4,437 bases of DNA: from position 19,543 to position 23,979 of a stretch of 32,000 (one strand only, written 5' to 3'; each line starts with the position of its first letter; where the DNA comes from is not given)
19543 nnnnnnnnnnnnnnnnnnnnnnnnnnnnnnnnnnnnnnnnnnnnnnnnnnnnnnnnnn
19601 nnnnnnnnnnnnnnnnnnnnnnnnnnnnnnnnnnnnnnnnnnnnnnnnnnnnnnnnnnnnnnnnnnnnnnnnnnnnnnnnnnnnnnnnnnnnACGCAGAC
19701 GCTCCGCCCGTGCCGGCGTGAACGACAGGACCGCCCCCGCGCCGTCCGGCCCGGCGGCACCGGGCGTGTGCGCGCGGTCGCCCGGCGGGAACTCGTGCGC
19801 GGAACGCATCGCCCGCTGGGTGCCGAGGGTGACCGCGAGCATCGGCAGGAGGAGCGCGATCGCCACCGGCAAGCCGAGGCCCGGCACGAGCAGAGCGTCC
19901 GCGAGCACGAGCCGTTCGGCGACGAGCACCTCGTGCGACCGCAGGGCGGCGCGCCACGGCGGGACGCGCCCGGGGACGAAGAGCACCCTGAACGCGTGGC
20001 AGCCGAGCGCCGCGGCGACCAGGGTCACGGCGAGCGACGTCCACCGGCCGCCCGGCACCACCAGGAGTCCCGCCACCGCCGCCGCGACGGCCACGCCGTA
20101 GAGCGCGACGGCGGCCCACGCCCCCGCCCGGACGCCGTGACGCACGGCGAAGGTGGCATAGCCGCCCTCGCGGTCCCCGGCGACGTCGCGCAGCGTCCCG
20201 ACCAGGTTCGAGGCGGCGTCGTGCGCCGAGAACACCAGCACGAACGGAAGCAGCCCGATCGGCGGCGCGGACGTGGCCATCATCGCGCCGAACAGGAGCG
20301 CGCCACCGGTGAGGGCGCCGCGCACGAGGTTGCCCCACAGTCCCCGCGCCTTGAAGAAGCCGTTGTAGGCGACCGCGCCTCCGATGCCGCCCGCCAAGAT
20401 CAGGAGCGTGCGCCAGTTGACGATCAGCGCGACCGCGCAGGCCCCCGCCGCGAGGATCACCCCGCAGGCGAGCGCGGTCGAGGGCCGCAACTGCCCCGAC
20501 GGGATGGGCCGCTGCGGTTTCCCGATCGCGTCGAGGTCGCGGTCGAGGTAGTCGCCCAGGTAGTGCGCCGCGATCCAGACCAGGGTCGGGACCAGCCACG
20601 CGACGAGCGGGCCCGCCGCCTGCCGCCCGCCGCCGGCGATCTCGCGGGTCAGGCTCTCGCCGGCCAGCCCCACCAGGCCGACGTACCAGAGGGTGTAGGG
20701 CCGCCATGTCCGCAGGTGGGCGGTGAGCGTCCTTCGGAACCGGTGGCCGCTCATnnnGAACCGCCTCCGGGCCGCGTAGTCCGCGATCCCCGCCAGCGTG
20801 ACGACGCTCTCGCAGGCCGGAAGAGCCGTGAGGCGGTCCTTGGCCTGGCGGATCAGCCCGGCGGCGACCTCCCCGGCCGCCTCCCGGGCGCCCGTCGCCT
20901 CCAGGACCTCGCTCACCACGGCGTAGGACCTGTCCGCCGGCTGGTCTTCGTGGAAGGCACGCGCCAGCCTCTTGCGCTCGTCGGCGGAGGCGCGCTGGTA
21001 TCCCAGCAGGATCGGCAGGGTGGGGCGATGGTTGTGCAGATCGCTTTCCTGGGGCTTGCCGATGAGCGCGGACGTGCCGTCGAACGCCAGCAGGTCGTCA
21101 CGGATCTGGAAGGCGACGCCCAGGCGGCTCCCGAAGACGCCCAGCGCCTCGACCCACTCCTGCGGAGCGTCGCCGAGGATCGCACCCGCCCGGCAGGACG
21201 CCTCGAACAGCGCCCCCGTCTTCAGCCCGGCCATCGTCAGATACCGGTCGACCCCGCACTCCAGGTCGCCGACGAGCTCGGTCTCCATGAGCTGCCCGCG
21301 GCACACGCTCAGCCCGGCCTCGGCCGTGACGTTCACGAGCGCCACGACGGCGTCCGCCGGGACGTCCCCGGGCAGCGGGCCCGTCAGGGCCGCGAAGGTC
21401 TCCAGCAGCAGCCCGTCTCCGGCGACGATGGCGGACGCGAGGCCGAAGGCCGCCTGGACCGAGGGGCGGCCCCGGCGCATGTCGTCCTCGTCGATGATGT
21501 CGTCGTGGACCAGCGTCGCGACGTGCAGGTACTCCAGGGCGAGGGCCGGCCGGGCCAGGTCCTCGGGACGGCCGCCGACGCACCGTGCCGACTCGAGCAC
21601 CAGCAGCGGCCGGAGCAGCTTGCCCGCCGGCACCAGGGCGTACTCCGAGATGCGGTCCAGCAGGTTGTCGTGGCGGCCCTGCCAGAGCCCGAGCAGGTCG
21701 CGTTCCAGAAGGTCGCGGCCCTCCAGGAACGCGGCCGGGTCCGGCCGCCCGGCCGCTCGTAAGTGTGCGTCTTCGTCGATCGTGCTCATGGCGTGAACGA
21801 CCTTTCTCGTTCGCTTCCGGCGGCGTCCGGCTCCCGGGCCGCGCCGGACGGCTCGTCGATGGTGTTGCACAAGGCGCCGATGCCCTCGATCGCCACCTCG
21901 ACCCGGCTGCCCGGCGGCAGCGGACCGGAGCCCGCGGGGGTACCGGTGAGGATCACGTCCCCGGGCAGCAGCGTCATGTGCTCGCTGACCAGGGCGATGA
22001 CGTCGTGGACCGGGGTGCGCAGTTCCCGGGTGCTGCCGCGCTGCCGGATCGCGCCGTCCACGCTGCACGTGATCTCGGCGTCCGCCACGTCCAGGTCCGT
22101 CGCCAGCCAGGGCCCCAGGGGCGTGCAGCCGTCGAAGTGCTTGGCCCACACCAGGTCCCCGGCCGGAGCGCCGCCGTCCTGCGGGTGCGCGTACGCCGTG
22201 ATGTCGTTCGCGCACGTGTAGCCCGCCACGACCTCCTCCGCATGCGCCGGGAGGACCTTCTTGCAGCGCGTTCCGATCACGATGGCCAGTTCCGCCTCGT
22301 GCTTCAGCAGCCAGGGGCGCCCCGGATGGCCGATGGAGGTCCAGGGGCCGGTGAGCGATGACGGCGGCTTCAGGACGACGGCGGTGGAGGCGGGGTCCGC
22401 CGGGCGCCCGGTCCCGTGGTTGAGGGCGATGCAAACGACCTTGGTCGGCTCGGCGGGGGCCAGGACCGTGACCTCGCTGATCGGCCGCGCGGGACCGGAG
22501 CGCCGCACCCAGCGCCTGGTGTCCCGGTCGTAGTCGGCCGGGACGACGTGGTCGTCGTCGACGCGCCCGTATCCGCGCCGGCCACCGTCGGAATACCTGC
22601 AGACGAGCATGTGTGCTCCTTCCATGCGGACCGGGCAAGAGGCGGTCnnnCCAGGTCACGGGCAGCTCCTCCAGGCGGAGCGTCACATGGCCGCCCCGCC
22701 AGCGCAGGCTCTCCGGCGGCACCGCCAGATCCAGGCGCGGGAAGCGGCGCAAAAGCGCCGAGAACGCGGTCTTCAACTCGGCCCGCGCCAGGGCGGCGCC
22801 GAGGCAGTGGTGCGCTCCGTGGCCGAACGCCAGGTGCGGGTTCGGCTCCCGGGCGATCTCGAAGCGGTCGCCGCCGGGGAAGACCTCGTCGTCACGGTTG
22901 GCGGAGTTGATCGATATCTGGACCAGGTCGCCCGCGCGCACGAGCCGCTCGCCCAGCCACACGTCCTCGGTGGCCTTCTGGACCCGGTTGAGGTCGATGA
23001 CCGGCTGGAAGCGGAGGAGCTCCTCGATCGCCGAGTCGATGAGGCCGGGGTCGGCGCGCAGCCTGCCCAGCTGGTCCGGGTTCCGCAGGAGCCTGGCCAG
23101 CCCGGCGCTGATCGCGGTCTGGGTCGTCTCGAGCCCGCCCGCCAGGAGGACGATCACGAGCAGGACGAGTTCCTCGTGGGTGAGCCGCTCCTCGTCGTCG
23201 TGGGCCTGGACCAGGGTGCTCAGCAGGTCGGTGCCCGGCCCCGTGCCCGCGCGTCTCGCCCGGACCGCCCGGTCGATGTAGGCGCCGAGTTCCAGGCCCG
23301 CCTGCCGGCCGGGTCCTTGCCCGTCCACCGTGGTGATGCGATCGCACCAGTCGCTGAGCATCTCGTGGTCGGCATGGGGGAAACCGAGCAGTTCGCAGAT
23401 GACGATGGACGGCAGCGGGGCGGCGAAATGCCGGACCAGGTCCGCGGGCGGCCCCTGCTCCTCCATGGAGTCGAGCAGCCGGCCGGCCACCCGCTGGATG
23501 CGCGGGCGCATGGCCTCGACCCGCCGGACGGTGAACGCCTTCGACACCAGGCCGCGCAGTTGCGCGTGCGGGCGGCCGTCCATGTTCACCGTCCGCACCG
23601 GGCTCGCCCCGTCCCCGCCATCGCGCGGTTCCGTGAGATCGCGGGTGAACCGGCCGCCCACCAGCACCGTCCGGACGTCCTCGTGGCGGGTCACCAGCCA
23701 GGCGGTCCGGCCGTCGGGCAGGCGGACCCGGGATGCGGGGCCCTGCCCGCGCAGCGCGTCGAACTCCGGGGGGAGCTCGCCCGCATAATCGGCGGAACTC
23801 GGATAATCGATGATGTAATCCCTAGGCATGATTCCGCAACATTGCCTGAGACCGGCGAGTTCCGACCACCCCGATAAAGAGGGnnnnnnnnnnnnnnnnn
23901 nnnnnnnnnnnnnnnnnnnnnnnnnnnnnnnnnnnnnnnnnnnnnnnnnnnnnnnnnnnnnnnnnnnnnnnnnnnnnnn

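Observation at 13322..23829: Nine-gene coupled operon joins a Trp-halogenase/TDO/TauD module to a prenyl-synthase/UbiA/epoxidase/class II cyclase module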

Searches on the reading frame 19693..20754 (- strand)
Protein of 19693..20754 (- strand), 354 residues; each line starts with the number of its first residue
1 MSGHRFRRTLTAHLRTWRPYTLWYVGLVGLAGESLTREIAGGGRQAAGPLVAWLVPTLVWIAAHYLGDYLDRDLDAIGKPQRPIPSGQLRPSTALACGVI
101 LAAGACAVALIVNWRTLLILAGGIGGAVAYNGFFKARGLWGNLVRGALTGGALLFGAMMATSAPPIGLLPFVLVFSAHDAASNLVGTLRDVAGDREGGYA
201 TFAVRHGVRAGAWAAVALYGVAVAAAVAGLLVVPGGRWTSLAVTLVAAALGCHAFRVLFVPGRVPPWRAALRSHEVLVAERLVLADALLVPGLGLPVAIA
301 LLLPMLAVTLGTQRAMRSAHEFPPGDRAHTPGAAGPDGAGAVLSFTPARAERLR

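Call 7: search_protein_families(library=pfam, proteins=[window:19693-20754:-], max_evalue=0.001)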
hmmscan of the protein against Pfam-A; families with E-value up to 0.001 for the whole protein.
window:19693-20754:- (354 aa): 1 family
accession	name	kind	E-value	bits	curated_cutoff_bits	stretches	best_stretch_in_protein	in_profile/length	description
PF01040.23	UbiA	-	2.9e-32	112.4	34.2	1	50-256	23-231/250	UbiA prenyltransferase family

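Call 8: search_protein_families(library=ncbifam, proteins=[window:19693-20754:-], max_evalue=0.001)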
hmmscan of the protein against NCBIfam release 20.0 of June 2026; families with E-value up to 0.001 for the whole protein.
window:19693-20754:- (354 aa): 18 families
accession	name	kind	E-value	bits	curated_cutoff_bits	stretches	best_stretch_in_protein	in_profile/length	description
NF009521.0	PRK12882.1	equivalog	4.1e-30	105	296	1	39-249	30-241/280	geranylgeranylglycerol-phosphate geranylgeranyltransferase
NF009523.0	PRK12884.1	equivalog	3.7e-28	98.5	269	1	50-233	40-222/279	prenyltransferase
NF005742.0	PRK07566.1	equivalog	4.8e-19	68.6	313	1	62-287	81-309/315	chlorophyll synthase ChlG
NF009522.0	PRK12883.1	equivalog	1.1e-16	61.2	353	1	12-234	5-219/279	geranylgeranylglycerol-phosphate geranylgeranyltransferase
TIGR01476.1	chlor_syn_BchG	subfamily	1.2e-16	61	212.3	1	64-249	55-243/283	(bacterio)chlorophyll synthase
NF035940.1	prenyl_rel_EboC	equivalog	5.3e-13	49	250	1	66-175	58-171/292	UbiA-like protein EboC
NF045897.1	SCO3242_trans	equivalog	3.5e-12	46.5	260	1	34-181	18-161/287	SCO3242 family prenyltransferase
TIGR02056.1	ChlG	equivalog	3.3e-10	40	436.45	1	64-244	71-260/306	chlorophyll synthase ChlG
NF009513.0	PRK12872.1-3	equivalog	4.5e-10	39.5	288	1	57-218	62-223/293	prenyltransferase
TIGR01473.1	cyoE_ctaB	equivalog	8.8e-09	35.5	210.3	1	46-250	34-241/281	heme o synthase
TIGR01475.1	ubiA_other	subfamily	1.6e-06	27.8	180.8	1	80-250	71-242/282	UbiA-like polyprenyltransferase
NF009608.0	PRK13105.1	equivalog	3.3e-06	26.5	217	1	107-246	106-246/291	prenyltransferase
NF009058.0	PRK12392.1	subfamily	1.8e-05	24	494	1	66-112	71-117/333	bacteriochlorophyll c synthase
NF003349.0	PRK04375.1-2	equivalog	2.6e-05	23.6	246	1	57-160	69-176/318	heme o synthase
NF006088.0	PRK08238.1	equivalog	6.5e-05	21.8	351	1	71-175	253-357/482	UbiA family prenyltransferase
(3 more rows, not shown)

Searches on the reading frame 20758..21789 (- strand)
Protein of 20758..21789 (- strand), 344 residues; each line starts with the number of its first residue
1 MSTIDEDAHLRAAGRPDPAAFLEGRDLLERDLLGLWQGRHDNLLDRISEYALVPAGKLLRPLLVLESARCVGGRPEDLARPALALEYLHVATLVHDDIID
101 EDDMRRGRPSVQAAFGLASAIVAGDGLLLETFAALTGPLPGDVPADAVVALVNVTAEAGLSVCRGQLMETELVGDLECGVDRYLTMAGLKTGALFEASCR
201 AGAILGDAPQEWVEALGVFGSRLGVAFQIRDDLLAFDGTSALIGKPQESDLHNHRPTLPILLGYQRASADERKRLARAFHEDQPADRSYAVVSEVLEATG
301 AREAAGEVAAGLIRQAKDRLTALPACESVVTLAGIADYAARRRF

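Call 7: search_protein_families(library=pfam, proteins=[window:20758-21789:-], max_evalue=0.001)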
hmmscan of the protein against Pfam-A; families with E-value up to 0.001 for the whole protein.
window:20758-21789:- (344 aa): 1 family
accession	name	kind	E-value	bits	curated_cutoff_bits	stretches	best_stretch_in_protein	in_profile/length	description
PF00348.22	polyprenyl_synt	-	7.5e-59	199.4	27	1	42-285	2-240/251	Polyprenyl synthetase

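Call 8: search_protein_families(library=ncbifam, proteins=[window:20758-21789:-], max_evalue=0.001)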
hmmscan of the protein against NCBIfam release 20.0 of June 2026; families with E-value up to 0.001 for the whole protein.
window:20758-21789:- (344 aa): 16 families
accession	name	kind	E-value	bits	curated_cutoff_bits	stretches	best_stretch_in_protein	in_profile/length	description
NF041169.1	f2_encap_cargo4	exception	1e-67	228.8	450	1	54-343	48-333/334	family 2 encapsulin nanocompartment cargo protein polyprenyl transferase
NF040698.1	IdsA_Meth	equivalog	2.4e-62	211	468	1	44-343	30-327/328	short chain isoprenyl diphosphate synthase IdsA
NF045485.1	FPPsyn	subfamily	5e-50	170.3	275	1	41-295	22-279/288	farnesyl diphosphate synthase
NF041003.1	GGPP_syn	equivalog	6.8e-47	160.1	500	1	44-343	28-325/326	geranylgeranyl diphosphate synthase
NF045549.1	GGPPsyn_IdsB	equivalog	1.4e-45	155.9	475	1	54-340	63-342/346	geranylgeranyl diphosphate synthase IdsB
NF040789.2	gerfarn_diphsyn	equivalog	5.3e-44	150.8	560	1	77-343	83-344/345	geranylfarnesyl diphosphate synthase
TIGR02748.1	GerC3_HepT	equivalog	2e-41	142.2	456.55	1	28-344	16-319/319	heptaprenyl diphosphate synthase component II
NF045685.1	GGPPSynCrtE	equivalog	3.7e-39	134.5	460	1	49-281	35-270/293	geranylgeranyl diphosphate synthase CrtE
NF008140.0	PRK10888.1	equivalog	6.6e-39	134.1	412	1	42-343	30-322/323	octaprenyl diphosphate synthase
TIGR02749.1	prenyl_cyano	equivalog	1.4e-38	132.7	383.2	1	27-342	16-320/322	solanesyl diphosphate synthase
NF045628.1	HxpDPsynlarge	equivalog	1.3e-37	129.5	500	1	41-342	20-309/311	hexaprenyl-diphosphate synthase large subunit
NF042417.1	NPPPS_Mycobact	equivalog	6.6e-36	124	600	1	38-342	38-333/335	nonaprenyl/(2E,6E)-farnesyl/geranylgeranyl diphosphat synthase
NF007877.0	PRK10581.1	equivalog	2.2e-33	115.7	321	1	49-275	37-267/299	(2E,6E)-farnesyl diphosphate synthase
NF040627.1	GFPS_Meth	equivalog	1.9e-23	83.3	600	1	41-236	25-210/285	geranylfarnesyl diphosphate synthase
NF042416.1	GFPPS_Mycobact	equivalog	5.3e-22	78.3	600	1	40-342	27-348/350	bifunctional (2E,6E)-farnesyl/geranyl diphosphate synthase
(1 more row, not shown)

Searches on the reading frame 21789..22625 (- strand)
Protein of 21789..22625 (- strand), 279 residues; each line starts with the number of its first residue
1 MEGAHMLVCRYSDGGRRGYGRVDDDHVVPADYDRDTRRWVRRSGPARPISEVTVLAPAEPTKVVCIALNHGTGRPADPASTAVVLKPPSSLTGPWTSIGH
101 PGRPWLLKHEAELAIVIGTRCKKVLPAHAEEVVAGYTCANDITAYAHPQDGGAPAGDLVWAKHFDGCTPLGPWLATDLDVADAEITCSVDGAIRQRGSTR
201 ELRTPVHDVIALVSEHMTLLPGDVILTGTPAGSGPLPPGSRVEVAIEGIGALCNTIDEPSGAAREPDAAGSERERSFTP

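Call 7: search_protein_families(library=pfam, proteins=[window:21789-22625:-], max_evalue=0.001)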
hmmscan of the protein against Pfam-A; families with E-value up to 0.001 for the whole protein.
window:21789-22625:- (279 aa): 2 families
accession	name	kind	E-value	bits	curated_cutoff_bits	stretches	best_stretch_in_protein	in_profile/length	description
PF01557.24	FAA_hydrolase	-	2.6e-47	161.7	23.9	1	77-256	28-213/214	Fumarylacetoacetate (FAA) hydrolase C-terminal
PF10370.14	Rv2993c-like_N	-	9.9e-06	26.8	21.3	1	6-57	1-50/50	Rv2993c-like, N-terminal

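Call 8: search_protein_families(library=ncbifam, proteins=[window:21789-22625:-], max_evalue=0.001)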
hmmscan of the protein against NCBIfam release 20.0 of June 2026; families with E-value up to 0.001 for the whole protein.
window:21789-22625:- (279 aa): 6 families
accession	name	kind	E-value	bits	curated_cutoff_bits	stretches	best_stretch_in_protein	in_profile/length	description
TIGR02303.1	HpaG-C-term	equivalog_domain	6.9e-36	123.9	276.4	1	43-257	25-243/245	4-hydroxyphenylacetate degradation bifunctional isomerase/decarboxylase, C-terminal subunit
NF009399.0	PRK12764.1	equivalog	2e-33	116.2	444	1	57-249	18-212/501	fumarylacetoacetate hydrolase family protein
NF011750.0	PRK15203.1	equivalog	6.9e-27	94.3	811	1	78-256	244-422/429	4-hydroxyphenylacetate degradation bifunctional isomerase/decarboxylase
NF053535.1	DhyDRhmHlse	equivalog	3.9e-26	92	500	1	77-234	91-248/284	2,4-didehydro-3-deoxy-L-rhamnonate hydrolase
NF007967.0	PRK10691.1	equivalog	1.6e-25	89.7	201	1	62-248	18-211/219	fumarylacetoacetate hydrolase family protein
TIGR02305.1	HpaG-N-term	equivalog_domain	3.7e-23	82.1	228.65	1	78-256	30-205/205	4-hydroxyphenylacetate degradation bifunctional isomerase/decarboxylase, N-terminal subunit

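Call 49: search_solved_structures(query=window:21789-22610:-, max_evalue=1e-15)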
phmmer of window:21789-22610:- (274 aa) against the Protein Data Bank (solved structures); distinct sequences matched with E-value up to 1e-15: 23.
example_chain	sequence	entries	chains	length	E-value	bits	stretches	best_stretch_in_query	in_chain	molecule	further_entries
1gtt_A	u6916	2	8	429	4.5e-44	154.1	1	73-252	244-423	4-HYDROXYPHENYLACETATE DEGRADATION BIFUNCTIONAL ISOMERASE/DECARBOXYLASE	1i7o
3rr6_A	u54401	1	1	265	7e-44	153.5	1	39-251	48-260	Putative uncharacterized protein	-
4pfz_A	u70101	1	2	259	1.2e-41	146.2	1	38-251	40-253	5-carboxymethyl-2-hydroxymuconate delta-isomerase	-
3qdf_A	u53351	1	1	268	1.3e-40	142.8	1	38-251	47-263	2-hydroxyhepta-2,4-diene-1,7-dioate isomerase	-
2dfu_A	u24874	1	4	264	3.1e-36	128.4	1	41-251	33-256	probable 2-hydroxyhepta-2,4-diene-1,7-dioate isomerase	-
4dbf_A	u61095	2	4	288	8.7e-31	110.5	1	38-251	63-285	2-HYDROXYHEPTA-2,4-DIENE-1,7-DIOATE ISOMERASE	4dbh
1wzo_A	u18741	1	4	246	8.8e-29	104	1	38-253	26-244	HpcE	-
6jvv_A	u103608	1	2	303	3.9e-28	101.9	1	42-249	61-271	maleylpyruvate hydrolase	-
6jvw_A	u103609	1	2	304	3.9e-28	101.8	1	42-249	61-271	maleylpyruvate hydrolase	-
6iym_A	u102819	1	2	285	1.6e-27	99.8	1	44-251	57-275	5-oxopent-3-ene-1,2,5-tricarboxylate decarboxylase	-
3s52_A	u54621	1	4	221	5.1e-25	91.6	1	56-243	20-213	Putative fumarylacetoacetate hydrolase family protein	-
3r6o_A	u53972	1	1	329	8.1e-23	84.4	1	43-229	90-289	2-hydroxyhepta-2,4-diene-1, 7-dioateisomerase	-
3v77_A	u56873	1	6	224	1.3e-22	83.8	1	52-238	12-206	Putative fumarylacetoacetate isomerase/hydrolase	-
1nr9_A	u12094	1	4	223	1.9e-21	79.9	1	56-244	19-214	Protein YCGM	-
6fog_A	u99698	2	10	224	8.2e-21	77.8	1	58-254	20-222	Acylpyruvase FAHD1, mitochondrial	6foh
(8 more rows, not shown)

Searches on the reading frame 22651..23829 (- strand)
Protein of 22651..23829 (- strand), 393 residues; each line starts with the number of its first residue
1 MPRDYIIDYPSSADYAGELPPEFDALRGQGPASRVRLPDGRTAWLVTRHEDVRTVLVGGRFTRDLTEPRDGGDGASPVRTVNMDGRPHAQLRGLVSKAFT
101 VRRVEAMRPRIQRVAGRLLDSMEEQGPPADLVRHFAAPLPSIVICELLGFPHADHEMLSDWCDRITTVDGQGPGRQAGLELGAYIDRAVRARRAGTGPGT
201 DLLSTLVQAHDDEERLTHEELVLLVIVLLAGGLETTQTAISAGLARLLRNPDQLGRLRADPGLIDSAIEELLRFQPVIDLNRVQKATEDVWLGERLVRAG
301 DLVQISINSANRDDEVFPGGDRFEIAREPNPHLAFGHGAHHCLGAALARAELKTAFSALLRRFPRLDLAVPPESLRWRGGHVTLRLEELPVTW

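Call 7: search_protein_families(library=pfam, proteins=[window:22651-23829:-], max_evalue=0.001)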
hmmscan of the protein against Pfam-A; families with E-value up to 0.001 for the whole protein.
window:22651-23829:- (393 aa): 1 family
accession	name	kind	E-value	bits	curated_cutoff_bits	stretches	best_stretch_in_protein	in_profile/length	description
PF00067.27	p450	-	2.7e-35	122.5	22.8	1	186-363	221-432/462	Cytochrome P450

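Call 8: search_protein_families(library=ncbifam, proteins=[window:22651-23829:-], max_evalue=0.001)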
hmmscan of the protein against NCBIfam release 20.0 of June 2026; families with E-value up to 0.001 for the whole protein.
window:22651-23829:- (393 aa): 9 families
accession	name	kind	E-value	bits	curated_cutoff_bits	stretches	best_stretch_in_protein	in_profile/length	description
NF045816.1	PentlenlactSyn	equivalog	5.9e-80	268.9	700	1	20-393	16-396/396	pentalenolactone synthase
NF041177.1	Cyp119_Thmprot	equivalog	9.3e-44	149.7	680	1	84-367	72-344/368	cytochrome P450 Cyp119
TIGR04538.1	P450_cycloAA_1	subfamily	4.3e-40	137.8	500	1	39-367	28-370/395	cytochrome P450, cyclodipeptide synthase-associated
NF041802.1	P450_SolI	exception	4.2e-39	134.2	850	1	78-373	107-405/424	solanimycin biosynthesis cytochrome P450 SolI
TIGR04515.1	P450_rel_GT_act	subfamily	5.2e-36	124.8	343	1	43-392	53-386/386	P450-derived glycosyltransferase activator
TIGR04458.1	CYP450_TxtE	equivalog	5.6e-32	110.9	500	1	84-372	88-384/403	4-nitrotryptophan synthase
NF050147.1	aminopyruv_ApyO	equivalog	1.2e-15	57.2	525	1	83-363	83-393/444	RiPP biosynthesis cytochrome P450 ApyO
NF045812.1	PentlenOxigase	equivalog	1.6e-08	33.8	800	1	263-363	301-409/444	pentalenene oxygenase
NF051859.1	AlbFlvMonOxTrpSyn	equivalog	2.5e-05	23.1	700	1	180-260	218-299/457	bifunctional albaflavenone monooxygenase/terpene synthase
